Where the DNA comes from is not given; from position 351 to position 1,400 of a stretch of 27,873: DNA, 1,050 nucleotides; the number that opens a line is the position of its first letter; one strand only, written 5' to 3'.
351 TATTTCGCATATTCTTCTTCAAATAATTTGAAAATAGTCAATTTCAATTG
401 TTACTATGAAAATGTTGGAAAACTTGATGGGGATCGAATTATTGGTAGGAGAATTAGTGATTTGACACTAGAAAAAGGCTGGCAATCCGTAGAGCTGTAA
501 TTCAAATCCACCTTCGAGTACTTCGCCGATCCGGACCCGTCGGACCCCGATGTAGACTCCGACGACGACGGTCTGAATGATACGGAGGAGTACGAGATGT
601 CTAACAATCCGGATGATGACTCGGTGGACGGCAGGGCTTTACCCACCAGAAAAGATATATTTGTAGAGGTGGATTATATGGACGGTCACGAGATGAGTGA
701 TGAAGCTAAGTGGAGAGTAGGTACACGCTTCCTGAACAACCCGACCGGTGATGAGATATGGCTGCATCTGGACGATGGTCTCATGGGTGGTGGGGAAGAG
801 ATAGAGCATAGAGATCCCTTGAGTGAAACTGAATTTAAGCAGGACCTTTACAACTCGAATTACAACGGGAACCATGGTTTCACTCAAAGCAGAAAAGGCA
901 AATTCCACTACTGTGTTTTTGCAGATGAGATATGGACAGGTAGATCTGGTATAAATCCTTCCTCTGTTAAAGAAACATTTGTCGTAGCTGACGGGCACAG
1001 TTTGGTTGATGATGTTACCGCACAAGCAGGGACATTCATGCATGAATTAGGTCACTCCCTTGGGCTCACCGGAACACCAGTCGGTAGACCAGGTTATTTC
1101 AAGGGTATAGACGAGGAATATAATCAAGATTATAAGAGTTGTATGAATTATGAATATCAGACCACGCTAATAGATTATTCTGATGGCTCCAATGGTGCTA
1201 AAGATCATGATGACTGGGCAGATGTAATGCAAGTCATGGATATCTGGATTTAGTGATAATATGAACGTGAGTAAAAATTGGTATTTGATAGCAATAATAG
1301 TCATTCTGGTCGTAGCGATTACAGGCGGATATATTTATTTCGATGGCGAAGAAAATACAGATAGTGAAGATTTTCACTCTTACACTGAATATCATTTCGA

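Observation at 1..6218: Tandem, partly decayed array of a two-gene cassette (sequon-rich secreted protein A plus TSP3-repeat/HExxH zincin B) with a shared recombinogenic 5' module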

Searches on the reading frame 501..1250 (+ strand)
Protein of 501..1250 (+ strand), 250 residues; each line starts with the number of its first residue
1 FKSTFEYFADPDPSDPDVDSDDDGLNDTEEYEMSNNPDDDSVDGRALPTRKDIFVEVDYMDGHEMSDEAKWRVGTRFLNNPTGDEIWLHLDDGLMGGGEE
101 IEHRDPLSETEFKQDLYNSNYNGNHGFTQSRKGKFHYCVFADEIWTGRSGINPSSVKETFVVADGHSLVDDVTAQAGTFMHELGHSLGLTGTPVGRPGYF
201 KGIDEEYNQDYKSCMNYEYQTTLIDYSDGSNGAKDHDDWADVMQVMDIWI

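Call 12: search_protein_families(library=ncbifam, proteins=[window:501-1250:+], max_evalue=1)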
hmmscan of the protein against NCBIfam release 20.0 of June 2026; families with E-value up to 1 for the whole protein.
window:501-1250:+ (250 aa): 0 families

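Call 13: search_protein_families(library=pfam, proteins=[window:501-1250:+], max_evalue=1)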
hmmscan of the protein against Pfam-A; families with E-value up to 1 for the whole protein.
window:501-1250:+ (250 aa): 3 families
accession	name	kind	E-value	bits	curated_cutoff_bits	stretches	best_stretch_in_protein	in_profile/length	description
PF13582.12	Reprolysin_3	-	0.0031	18.5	22.4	1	157-189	90-120/123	Metallo-peptidase family M12B Reprolysin-like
PF13688.12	Reprolysin_5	-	0.05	14.3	27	1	139-194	108-160/196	Metallo-peptidase family M12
PF12044.14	Metallopep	-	0.092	11.7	27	1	176-193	315-332/427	Putative peptidase family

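Call 15: find_homologous_proteins(query=window:501-1250:+)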
Query window:501-1250:+ (250 aa): 128 proteins with E <= 0.001 among 589 candidates; the best 120 are listed.
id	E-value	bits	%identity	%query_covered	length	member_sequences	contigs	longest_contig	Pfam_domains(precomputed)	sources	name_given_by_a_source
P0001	1.4e-148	512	100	87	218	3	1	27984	-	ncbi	-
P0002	9.9e-68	247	63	76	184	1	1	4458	-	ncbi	-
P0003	1.1e-59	220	57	74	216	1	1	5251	-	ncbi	-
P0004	1.8e-50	190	57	65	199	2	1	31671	-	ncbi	ncbi:MAG: hypothetical protein DRN57_01380, partial [Thermoplasmata archaeon]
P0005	5.3e-45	172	54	68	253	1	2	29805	-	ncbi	-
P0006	1.9e-41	161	56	57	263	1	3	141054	-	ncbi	-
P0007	2.7e-38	150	50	62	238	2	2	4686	-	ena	-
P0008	2.4e-36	144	53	59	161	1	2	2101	-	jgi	jgi:hypothetical protein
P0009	3.4e-36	143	39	98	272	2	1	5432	-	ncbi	ncbi:MAG: hypothetical protein R6U17_00150 [Thermoplasmata archaeon]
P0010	1.1e-30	125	38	77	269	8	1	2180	-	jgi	-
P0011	2.5e-29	121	43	73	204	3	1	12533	-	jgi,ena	-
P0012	3.2e-26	111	38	97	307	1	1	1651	-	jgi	jgi:hypothetical protein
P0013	2.5e-23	101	40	78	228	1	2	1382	-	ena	-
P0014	1.7e-22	99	35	90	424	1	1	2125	-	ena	-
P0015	1.2e-21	96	34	90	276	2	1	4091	-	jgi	-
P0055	2.3e-11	62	32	98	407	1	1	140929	PF18884.6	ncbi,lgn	ncbi:hypothetical protein ACOJIV_18220 [Haloarcula sp. AONF1]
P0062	6.0e-11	61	32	83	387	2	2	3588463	PF18884.6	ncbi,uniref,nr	ncbi:hypothetical protein [Halorussus aquaticus]|uniref:Thrombospondin type 3 repeat-containing prot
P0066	1.9e-10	59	28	91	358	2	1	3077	PF18884.6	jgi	jgi:hypothetical protein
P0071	5.3e-10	58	33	88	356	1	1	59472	PF18884.6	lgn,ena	-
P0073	8.2e-10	57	33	81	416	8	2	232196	PF18884.6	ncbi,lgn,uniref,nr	ncbi:hypothetical protein SAMN05443572_115189 [Myxococcus fulvus]|uniref:Peptidase M11 gametolysin d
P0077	2.8e-9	55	34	92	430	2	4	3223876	PF18884.6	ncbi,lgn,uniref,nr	ncbi:hypothetical protein Halru_2755 [Halovivax ruber XH-70]|uniref:Thrombospondin type 3 repeat-con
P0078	3.3e-9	55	34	81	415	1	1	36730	PF18884.6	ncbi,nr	ncbi:hypothetical protein JGU66_35180 [Myxococcaceae bacterium JPH2]|nr:hypothetical protein [Myxoco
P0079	4.0e-9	55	33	81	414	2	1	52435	PF18884.6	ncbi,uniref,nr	ncbi:hypothetical protein [Corallococcus sicarius]|uniref:Peptidase M11 gametolysin domain-containin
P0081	7.4e-9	54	32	81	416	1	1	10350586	PF18884.6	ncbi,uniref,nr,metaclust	ncbi:hypothetical protein MYSTI_01569 [Myxococcus stipitatus DSM 14675]|uniref:Lipoprotein n=1 Tax=M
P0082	8.3e-9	54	32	81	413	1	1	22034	PF18884.6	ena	-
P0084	1.9e-8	52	29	92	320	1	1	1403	PF18884.6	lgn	-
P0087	2.5e-8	52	33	82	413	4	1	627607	PF18884.6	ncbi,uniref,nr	ncbi:hypothetical protein [Myxococcus eversor]|uniref:hypothetical protein n=1 Tax=Myxococcus everso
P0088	3.2e-8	52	34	81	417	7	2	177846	PF18884.6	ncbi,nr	ncbi:hypothetical protein HUA74_44360 [Myxococcus sp. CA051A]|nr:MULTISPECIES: hypothetical protein 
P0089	3.2e-8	52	33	84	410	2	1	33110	PF18884.6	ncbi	ncbi:hypothetical protein ACLESD_03855 [Pyxidicoccus sp. 3LFB2]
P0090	3.7e-8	52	31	81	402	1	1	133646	PF18884.6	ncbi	ncbi:hypothetical protein ACN469_20125 [Corallococcus terminator]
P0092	5.1e-8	51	35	94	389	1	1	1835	PF18884.6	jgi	jgi:hypothetical protein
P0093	5.4e-8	51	29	91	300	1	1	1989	PF18884.6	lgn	-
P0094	9.0e-8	50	29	91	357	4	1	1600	PF18884.6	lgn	-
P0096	2.1e-7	49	29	91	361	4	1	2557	PF18884.6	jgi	jgi:hypothetical protein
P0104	2.4e-6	46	30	84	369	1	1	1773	PF18884.6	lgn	-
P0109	5.9e-6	44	29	91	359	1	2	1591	PF18884.6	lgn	-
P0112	8.2e-6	44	29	92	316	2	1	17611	PF18884.6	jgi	jgi:hypothetical protein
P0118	5.1e-5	41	31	92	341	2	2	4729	PF18884.6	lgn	-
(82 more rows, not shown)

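Call 18: find_encoding_contigs(protein=P0006, flank=8000, max_places=3)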
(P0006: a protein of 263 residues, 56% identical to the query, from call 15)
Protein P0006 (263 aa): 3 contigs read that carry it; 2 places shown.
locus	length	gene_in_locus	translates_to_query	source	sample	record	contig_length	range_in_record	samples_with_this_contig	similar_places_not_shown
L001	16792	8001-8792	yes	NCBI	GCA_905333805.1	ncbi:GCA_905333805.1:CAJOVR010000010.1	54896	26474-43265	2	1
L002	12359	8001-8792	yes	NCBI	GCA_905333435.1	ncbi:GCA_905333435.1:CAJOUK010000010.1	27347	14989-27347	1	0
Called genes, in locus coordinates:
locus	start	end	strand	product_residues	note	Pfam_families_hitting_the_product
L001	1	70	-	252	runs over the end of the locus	PF12679:ABC2_membrane_2, PF12730:ABC2_membrane_4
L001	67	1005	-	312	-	PF13175:AAA_15 (faint), PF00005:ABC_tran, PF13304:AAA_21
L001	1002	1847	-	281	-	PF12679:ABC2_membrane_2, PF12730:ABC2_membrane_4 (weak)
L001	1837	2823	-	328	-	PF00005:ABC_tran, PF13304:AAA_21 (weak)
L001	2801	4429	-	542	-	PF05960:DUF885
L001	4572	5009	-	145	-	PF13420:Acetyltransf_4 (weak), PF13673:Acetyltransf_10, PF00583:Acetyltransf_1, PF13508:Acetyltransf_7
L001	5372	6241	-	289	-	PF00480:ROK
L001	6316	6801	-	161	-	PF06094:GGACT, PF13772:AIG2_2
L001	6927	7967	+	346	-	PF26356:Pelota_N, PF03464:eRF1_2 (weak), PF03465:eRF1_3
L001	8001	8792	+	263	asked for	-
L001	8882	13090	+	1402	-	PF00246:Peptidase_M14, PF13620:CarboxypepD_reg (faint), PF18998:Flg_new_2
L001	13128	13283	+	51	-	-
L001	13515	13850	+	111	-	PF04756:OST3_OST6 (weak), PF00085:Thioredoxin, PF13098:Thioredoxin_2, PF13905:Thioredoxin_8 (faint)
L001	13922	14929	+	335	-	PF00044:Gp_dh_N (weak), PF01113:DapB_N (weak), PF02800:Gp_dh_C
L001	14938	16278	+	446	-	PF00206:Lyase_1, PF10397:ADSL_C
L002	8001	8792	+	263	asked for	-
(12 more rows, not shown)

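Call 29: find_encoding_contigs(protein=P0003, flank=6000, max_places=3)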
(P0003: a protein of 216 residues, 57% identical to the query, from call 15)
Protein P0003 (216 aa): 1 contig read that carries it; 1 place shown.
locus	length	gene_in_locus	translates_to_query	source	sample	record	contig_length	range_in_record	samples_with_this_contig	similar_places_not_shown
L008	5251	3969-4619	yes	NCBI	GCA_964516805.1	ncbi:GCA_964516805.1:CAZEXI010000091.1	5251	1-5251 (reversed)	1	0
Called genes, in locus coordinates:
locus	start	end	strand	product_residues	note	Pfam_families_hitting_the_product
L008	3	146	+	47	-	?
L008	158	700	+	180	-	-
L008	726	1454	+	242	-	-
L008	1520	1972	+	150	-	-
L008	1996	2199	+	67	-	-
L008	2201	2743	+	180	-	-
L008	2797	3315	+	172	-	-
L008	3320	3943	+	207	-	-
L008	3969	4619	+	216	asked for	-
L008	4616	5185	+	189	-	-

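Call 30: find_encoding_contigs(protein=P0002, flank=6000, max_places=3)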
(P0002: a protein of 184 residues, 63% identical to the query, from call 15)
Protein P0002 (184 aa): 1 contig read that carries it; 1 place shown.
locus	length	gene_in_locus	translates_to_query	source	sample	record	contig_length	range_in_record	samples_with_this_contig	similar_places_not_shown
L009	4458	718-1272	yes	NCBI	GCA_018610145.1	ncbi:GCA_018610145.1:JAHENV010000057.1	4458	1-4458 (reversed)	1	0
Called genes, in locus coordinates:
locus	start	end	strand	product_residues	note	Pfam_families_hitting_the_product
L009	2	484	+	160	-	?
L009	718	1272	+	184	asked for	-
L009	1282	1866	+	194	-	-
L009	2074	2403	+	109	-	-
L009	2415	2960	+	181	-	-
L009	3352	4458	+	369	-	?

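Call 31: find_encoding_contigs(protein=P0004, flank=8000, max_places=3)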
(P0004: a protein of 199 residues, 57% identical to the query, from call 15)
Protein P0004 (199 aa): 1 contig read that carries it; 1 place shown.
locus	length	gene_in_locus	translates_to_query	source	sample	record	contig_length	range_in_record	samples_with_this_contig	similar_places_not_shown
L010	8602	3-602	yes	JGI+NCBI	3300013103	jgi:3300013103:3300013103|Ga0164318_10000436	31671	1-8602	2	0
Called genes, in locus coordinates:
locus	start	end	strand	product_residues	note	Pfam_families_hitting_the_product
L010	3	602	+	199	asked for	?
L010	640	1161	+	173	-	-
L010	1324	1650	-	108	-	-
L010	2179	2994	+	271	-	PF02535:Zip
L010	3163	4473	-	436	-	PF13173:AAA_14, PF13635:DUF4143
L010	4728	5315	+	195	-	PF00440:TetR_N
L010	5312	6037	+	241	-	PF00005:ABC_tran, PF13304:AAA_21 (weak)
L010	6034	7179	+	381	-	PF12679:ABC2_membrane_2, PF12698:ABC2_membrane_3, PF01061:ABC2_membrane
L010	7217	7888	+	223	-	PF13489:Methyltransf_23 (weak), PF01209:Ubie_methyltran, PF07021:MetW, PF13649:Methyltransf_25, PF13847:Methyltransf_31, PF08241:Methyltransf_11, PF08242:Methyltransf_12 (weak)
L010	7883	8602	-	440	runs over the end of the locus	PF04055:Radical_SAM, PF13186:SPASM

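Call 45: find_related_loci(query=A3, collection=genome_contigs, flank=6000)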
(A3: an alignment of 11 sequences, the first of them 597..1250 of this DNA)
Query A3 (218 aa) in genome_contigs; peptide patterns used: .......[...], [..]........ (x = any residue, [..] = any of these).
600 stretches matched a pattern (row limit reached: there are more); 427 encode a relative of the query (tblastn E <= 1e-3); the best 80 are kept; 80 distinct loci.
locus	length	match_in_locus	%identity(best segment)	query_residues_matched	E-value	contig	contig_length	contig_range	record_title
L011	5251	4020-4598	57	25-210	2e-63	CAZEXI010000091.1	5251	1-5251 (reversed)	MAG TPA_asm: uncultured Thermoplasmata archaeon isolate ERP127260_co1_32 genome assembly, contig: NODE_7376_length_5251_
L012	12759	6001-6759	43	1-217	8e-48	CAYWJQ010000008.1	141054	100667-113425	MAG TPA_asm: uncultured Thermoplasmata archaeon isolate ERP127260_co1_25 genome assembly, contig: NODE_11_length_141054_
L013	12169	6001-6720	40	7-210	3e-41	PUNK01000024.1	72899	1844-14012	MAG: Thermoplasmata archaeon isolate B1Sed10_191R1 B1-Sed10-C143, whole genome shotgun sequence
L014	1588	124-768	39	14-210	2e-29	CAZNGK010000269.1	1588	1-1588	MAG TPA_asm: uncultured Thermoplasmatales archaeon isolate SRP338002_co1_123 genome assembly, contig: NODE_70830_length_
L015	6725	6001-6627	35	16-210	5e-27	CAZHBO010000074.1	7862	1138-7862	MAG TPA_asm: uncultured Thermoplasmatales archaeon isolate binchicken_co256_245 genome assembly, contig: NODE_26795_leng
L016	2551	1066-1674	36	16-210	9e-27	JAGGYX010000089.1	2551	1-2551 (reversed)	MAG: Thermoplasmata archaeon isolate AUK189 PB_MBMC_143_c_000000000014, whole genome shotgun sequence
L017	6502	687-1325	38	16-210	8e-27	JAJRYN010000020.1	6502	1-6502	MAG: archaeon isolate Dive96_bin3.341 k141_890297, whole genome shotgun sequence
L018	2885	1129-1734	34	16-210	6e-26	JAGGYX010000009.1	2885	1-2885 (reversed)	MAG: Thermoplasmata archaeon isolate AUK189 PB_MBMC_143_c_000000000191, whole genome shotgun sequence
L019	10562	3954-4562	35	16-210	7e-26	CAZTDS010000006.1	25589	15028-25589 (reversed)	MAG TPA_asm: uncultured Thermoplasmatales archaeon isolate binchicken_co355_288 genome assembly, contig: NODE_800_length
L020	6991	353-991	35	16-210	5e-26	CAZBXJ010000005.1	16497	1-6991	MAG TPA_asm: uncultured Thermoplasmatales archaeon isolate binchicken_co6_184 genome assembly, contig: NODE_3687_length_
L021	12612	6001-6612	37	16-210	9e-26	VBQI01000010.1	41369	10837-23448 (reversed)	MAG: Thermoplasmata archaeon isolate M10_bin2222 scaffold836, whole genome shotgun sequence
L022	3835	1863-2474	36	16-210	8e-26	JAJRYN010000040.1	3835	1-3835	MAG: archaeon isolate Dive96_bin3.341 k141_1355091, whole genome shotgun sequence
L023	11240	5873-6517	35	14-210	1e-25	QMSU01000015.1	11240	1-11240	MAG: Thermoplasmata archaeon isolate B78_G9 B78_Guay9_scaffold_06594, whole genome shotgun sequence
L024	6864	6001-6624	34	16-210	2e-25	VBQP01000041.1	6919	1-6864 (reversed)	MAG: Thermoplasmata archaeon isolate M8_bin1702 scaffold8648, whole genome shotgun sequence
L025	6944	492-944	41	56-210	3e-25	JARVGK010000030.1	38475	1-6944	MAG: Thermoplasmatota archaeon isolate M17C-73-04 NODE_30_length_38475_cov_5.371764, whole genome shotgun sequence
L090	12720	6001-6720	30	14-196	1e-17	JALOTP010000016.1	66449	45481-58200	MAG: Thermoplasmatota archaeon isolate Prado236 scaffold_651, whole genome shotgun sequence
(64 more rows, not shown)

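Call 49: predict_structure(alignment_id=A1)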
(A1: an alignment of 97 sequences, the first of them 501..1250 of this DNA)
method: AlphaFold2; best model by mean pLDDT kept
length: 250 residues; sequences in the alignment: 97
mean_pLDDT: 87.9   pTM: 0.86
mean pLDDT of the five models: 87.9, 87.6, 87.2, 87.1, 86.7
residues with pLDDT >= 90: 160; 70-90: 58; 50-70: 25; < 50: 7
segments of 3 or more residues with pLDDT < 50: 1-6
pLDDT, mean of each block of 10 residues (from residue 1): 46 80 75 66 73 95 98 98 95 91 95 84 68 93 98 90 97 98 97 91 92 97 98 96 85
secondary structure, 60 per line:
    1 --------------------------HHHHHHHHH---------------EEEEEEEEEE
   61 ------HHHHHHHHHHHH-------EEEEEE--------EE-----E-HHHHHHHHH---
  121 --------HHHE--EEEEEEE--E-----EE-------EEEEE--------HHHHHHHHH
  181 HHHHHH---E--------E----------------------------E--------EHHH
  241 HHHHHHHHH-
elements in order: H27-35 E51-60 H67-78 E86-91 H109-117 E135-141 E159-163 H172-186 H238-249
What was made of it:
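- On Metzincin clan of zinc metallopeptidases: The motif lies in helix 172-186 of the model (call 49).
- The AF2 model has pLDDT 87.9 (call 49).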

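Call 54: fold_search(model_id=the predicted structure, library=pdb)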
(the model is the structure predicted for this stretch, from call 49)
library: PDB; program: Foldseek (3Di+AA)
matches with E <= 10: 315; with E <= 0.001: 0
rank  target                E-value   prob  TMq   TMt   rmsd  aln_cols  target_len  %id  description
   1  7pnd_A                2.6e-03  0.99  0.43  0.32   5.9       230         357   14  Crystal structure of profragilysin-3 (proBFT-3) from Bacteroides fragilis at 1.85 A resolution. (released 2022-09-14)
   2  3p24_D                4.4e-03  0.98  0.42  0.32   6.0       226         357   15  Structure of profragilysin-3 from Bacteroides fragilis (released 2010-12-29)
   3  7pnd_B                4.6e-03  0.99  0.41  0.31   5.4       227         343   13  Crystal structure of profragilysin-3 (proBFT-3) from Bacteroides fragilis at 1.85 A resolution. (released 2022-09-14)
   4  8h3y_B                6.4e-03  0.97  0.40  0.30   6.1       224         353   12  Bacteroide Fragilis Toxin in complex with nanobody 327 (released 2023-02-08)
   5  8h3y_C                6.4e-03  0.96  0.40  0.30   6.5       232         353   13  Bacteroide Fragilis Toxin in complex with nanobody 327 (released 2023-02-08)
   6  7poq_A                7.7e-03  0.99  0.45  0.34   5.2       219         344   14  Crystal structure of profragilysin-3 (proBFT-3) from Bacteroides fragilis in complex with foliosidine in P41212. (released 2022-09-14)
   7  3p24_A                7.7e-03  0.94  0.39  0.29   7.0       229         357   15  Structure of profragilysin-3 from Bacteroides fragilis (released 2010-12-29)
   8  7poo_A                7.7e-03  0.91  0.37  0.28   8.6       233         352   14  Crystal structure of profragilysin-3 (proBFT-3) from Bacteroides fragilis in complex with foliosidine in P212121. (released 2022-09-14)
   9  7pou_A                8.2e-03  0.98  0.43  0.33   5.4       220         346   15  Crystal structure of profragilysin-3 (proBFT-3) from Bacteroides fragilis in complex with hesperetin. (released 2022-09-14)
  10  1o0q                  8.7e-03  0.63  0.30  0.19   9.4       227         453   14  Crystal structure of a cold adapted alkaline protease from Pseudomonas TAC II 18, co-crystallized with 1 mM EDTA (released 2003-07-15)
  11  7pol_B                9.3e-03  0.96  0.39  0.31   6.4       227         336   14  Crystal structure of profragilysin-3 (proBFT-3) from Bacteroides fragilis in complex with flumequine (released 2022-09-14)
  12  8wen_A                9.3e-03  0.91  0.37  0.29   8.2       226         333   14  Bacteroides fragilis toxin 2 (released 2024-09-25)
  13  7pol_A                9.9e-03  0.96  0.40  0.31   6.2       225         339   15  Crystal structure of profragilysin-3 (proBFT-3) from Bacteroides fragilis in complex with flumequine (released 2022-09-14)
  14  3p24_B                1.1e-02  0.91  0.39  0.29   6.9       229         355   15  Structure of profragilysin-3 from Bacteroides fragilis (released 2010-12-29)
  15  7pou_B                1.3e-02  0.94  0.40  0.30   6.3       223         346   15  Crystal structure of profragilysin-3 (proBFT-3) from Bacteroides fragilis in complex with hesperetin. (released 2022-09-14)
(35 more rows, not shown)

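Call 83: search_solved_structures(query=A3, max_evalue=1)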
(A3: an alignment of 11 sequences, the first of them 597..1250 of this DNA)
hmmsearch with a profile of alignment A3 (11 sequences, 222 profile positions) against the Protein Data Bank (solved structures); distinct sequences matched with E-value up to 1: 42.
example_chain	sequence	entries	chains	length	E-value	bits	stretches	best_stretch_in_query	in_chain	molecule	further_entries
1kuf_A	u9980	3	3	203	0.00097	22.2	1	124-195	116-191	metalloproteinase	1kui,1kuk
1kug_A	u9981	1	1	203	0.0013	21.7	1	124-195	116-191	metalloproteinase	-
3gbo_A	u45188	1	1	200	0.0042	20.1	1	134-195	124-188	Zinc metalloproteinase BmooMPalfa-I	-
1wni_A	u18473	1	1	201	0.0077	19.2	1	146-199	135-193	Trimerelysin II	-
6x5x_A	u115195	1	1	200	0.0087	19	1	114-195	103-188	Snake venom metalloproteinase BmooMP-I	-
4q1l_A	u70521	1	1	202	0.01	18.8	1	124-195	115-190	Snake venom metalloproteinase leucurolysin-A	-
1af0_A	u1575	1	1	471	0.018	18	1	97-176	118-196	SERRATIA PROTEASE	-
4i35_A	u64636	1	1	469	0.019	17.9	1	97-179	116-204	Serralysin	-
5d7w_A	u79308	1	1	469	0.019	17.9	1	97-179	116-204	Serralysin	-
1smp_A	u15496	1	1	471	0.019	17.9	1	97-179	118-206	SERRATIA METALLO PROTEINASE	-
1srp_A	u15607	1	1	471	0.021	17.8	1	97-175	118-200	SERRALYSIN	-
1sat_A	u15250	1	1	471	0.022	17.7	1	97-176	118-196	SERRATIA PROTEASE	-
2w12_A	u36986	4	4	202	0.03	17.3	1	133-195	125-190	ZINC METALLOPROTEINASE BAP1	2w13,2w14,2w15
4j4m_A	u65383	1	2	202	0.046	16.7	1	130-169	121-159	zinc-dependent metalloproteinase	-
1k7g_A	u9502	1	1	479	0.05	16.6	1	137-215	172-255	secreted protease C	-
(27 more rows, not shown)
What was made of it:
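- Closest known: Fragilysin. Same: These are the best structural matches to B (call 54) and the weak sequence-profile matches (calls 13, 83).
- A profile search of PDB sequences hits M12B and serralysin proteases at E of about 1e-3 (call 83).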

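Call 84: search_protein_families(library=padloc, proteins=[window:597-1250:+], max_evalue=0.01)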
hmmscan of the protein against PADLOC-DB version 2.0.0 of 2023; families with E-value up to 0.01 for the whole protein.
window:597-1250:+ (218 aa): 0 families

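Call 89: find_encoding_contigs(protein=P0001, flank=3000, max_places=6)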
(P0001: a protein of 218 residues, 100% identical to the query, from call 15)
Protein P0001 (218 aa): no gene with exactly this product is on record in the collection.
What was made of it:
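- Tried and rejected: A look-up of P0001 (B1) returned no record (call 89).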

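Call 92: find_related_loci(query=A3, collection=metagenome_contigs, flank=6000)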
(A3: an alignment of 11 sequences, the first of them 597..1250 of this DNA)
Query A3 (218 aa) in metagenome_contigs; peptide patterns used: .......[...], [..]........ (x = any residue, [..] = any of these).
600 stretches matched a pattern (row limit reached: there are more); 404 encode a relative of the query (tblastn E <= 1e-3); the best 80 are kept; 80 distinct loci.
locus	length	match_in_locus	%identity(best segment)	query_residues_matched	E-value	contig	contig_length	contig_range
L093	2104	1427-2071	38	14-210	1e-28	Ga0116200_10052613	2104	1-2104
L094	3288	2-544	38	29-214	1e-26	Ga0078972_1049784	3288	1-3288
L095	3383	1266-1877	36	14-210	6e-26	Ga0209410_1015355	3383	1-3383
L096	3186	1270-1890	37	14-210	6e-26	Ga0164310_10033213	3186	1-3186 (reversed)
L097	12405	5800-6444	35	14-210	1e-25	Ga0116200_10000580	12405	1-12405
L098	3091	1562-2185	37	16-210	2e-25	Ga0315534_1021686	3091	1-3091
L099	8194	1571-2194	34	16-210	2e-24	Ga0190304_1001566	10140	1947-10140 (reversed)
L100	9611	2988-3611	33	8-195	2e-24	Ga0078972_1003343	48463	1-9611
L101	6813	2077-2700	34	16-210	3e-24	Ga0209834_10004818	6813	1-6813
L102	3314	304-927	34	16-210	3e-24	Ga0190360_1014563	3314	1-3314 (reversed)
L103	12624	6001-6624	34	16-210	2e-23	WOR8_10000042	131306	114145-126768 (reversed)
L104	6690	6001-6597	36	16-207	2e-23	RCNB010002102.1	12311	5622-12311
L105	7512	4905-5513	33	16-210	2e-23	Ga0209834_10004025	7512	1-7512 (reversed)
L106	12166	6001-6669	33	16-210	4e-23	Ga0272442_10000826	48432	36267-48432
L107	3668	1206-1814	36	18-210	3e-23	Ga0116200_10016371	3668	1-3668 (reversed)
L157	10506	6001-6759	28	17-196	2e-17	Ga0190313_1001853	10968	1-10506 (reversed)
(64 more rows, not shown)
